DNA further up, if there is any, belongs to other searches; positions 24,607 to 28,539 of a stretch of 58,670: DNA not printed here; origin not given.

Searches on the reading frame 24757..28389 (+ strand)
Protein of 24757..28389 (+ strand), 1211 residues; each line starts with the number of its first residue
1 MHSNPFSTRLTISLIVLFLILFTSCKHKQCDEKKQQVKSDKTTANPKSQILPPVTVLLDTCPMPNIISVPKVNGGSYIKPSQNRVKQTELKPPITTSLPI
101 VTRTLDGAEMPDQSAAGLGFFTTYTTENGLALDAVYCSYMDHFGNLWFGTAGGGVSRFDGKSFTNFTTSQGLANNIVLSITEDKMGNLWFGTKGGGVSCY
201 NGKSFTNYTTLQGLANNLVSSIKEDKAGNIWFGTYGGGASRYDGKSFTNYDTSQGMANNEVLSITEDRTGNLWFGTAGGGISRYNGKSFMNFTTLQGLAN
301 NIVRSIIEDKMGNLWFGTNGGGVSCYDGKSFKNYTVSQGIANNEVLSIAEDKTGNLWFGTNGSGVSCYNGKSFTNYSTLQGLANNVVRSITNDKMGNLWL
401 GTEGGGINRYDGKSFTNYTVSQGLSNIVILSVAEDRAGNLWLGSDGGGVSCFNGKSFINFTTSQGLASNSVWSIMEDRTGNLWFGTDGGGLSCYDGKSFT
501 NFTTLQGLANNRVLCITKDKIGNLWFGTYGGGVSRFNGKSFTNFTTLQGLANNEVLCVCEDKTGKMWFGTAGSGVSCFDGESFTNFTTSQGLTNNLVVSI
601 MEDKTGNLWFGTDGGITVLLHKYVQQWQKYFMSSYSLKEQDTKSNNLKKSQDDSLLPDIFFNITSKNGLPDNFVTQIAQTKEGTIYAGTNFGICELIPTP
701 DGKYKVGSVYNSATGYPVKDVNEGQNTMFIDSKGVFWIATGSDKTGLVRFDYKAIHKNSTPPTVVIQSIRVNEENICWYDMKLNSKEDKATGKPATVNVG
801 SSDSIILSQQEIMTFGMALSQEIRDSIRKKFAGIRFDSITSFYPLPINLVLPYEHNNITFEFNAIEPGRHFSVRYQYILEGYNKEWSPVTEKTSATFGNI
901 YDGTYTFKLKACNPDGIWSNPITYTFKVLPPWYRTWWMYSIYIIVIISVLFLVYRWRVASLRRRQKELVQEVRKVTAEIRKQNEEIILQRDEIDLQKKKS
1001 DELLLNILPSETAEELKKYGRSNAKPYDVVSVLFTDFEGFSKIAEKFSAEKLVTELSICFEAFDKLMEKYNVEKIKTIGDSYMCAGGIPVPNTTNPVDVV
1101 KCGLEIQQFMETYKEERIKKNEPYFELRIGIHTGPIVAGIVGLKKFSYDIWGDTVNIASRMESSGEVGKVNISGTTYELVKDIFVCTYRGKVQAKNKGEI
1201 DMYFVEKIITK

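Call 80: find_related_loci(query=window:24757-28389:+, collection=genome_contigs, flank=10000)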
Query window:24757-28389:+ (1211 aa) in genome_contigs; peptide patterns used: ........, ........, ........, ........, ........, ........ (x = any residue, [..] = any of these).
178 stretches matched a pattern; 146 encode a relative of the query (tblastn E <= 1e-3); the best 80 are kept; 75 distinct loci.
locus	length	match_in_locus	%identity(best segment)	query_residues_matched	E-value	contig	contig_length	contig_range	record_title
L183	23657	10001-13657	51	1-1208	0e+0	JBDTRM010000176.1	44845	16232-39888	MAG: Bacteroidia bacterium isolate cluster3_bin.247 NODE_2064_length_44845_cov_9.032664, whole genome shotgun sequence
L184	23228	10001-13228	50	14-1031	0e+0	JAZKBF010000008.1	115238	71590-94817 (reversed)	MAG: Bacteroidota bacterium isolate ADI_H3L2_1_122_18_3-bin067_1 ADIH3L21_B067_1_000000000007, whole genome shotgun sequ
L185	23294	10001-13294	48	1-1004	0e+0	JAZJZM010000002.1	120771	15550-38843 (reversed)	MAG: Bacteroidota bacterium isolate ADI_H2L1_1_122_18_3-bin023 ADIH2L11_B023_0_000000000002, whole genome shotgun sequen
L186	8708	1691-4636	48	9-1016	0e+0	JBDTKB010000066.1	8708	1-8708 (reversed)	MAG: Ginsengibacter sp. isolate cluster2_bin.67 k127_2929085, whole genome shotgun sequence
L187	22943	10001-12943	48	10-1016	0e+0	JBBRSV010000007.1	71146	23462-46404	MAG: Chitinophagales bacterium isolate La2_metabat2.146 La2_metabat2.146_K_2758577L71146_cov_38.2598, whole genome shotg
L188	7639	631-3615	50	47-1041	0e+0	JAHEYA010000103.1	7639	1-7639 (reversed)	MAG: Bacteroidetes bacterium isolate nzgw117 NODE_26174_length_7640_cov_2.557388, whole genome shotgun sequence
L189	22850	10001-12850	50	46-1010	0e+0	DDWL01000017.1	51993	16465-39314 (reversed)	MAG TPA_asm: Bacteroidales bacterium UBA2287 UBA2287_contig_20053, whole genome shotgun sequence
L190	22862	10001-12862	49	5-1011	0e+0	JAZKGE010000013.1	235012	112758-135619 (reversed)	MAG: Bacteroidota bacterium isolate DC_RB_04_SPN110320-bin030 DCRB04SPN_B030_0_000000000013, whole genome shotgun sequen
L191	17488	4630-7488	47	14-999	0e+0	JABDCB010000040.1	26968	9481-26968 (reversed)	MAG: Bacteroidetes bacterium isolate BWOrgHeat_Nextera78_MAG6 3300020795.a:Ga0206962_1116, whole genome shotgun sequence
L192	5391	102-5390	44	6-989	0e+0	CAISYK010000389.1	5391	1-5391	MAG: uncultured Bacteroidetes bacterium isolate Kiruna_bin-08168 genome assembly, contig: bin-08168:0389/1288, whole gen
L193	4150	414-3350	46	11-999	0e+0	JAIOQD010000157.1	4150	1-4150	MAG: Bacteroidetes bacterium isolate LakeFargette_0920_ALND_MAG_35_6 LacPavin_0920_ALND_scaffold_43557, whole genome sho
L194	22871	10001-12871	47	5-979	0e+0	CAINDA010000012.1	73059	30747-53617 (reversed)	MAG: uncultured Bacteroidetes bacterium isolate Kiruna_bin-09443 genome assembly, contig: bin-09443:12/72, whole genome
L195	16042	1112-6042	47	14-999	0e+0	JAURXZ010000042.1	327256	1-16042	MAG: Bacteroidia bacterium isolate E10_metabat.bin.7 E10_k141_377433, whole genome shotgun sequence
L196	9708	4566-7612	48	2-997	0e+0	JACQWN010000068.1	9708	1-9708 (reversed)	MAG: Bacteroidia bacterium isolate NC_groundwater_1490_Pr4_B-0.1um_35_3 SR1-18-B1_scaffold_71573, whole genome shotgun s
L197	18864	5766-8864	43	14-999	0e+0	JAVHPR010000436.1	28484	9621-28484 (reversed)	MAG: Bacteroidia bacterium isolate WB02no9_35_13 NODE_993_length_28484_cov_10.531570, whole genome shotgun sequence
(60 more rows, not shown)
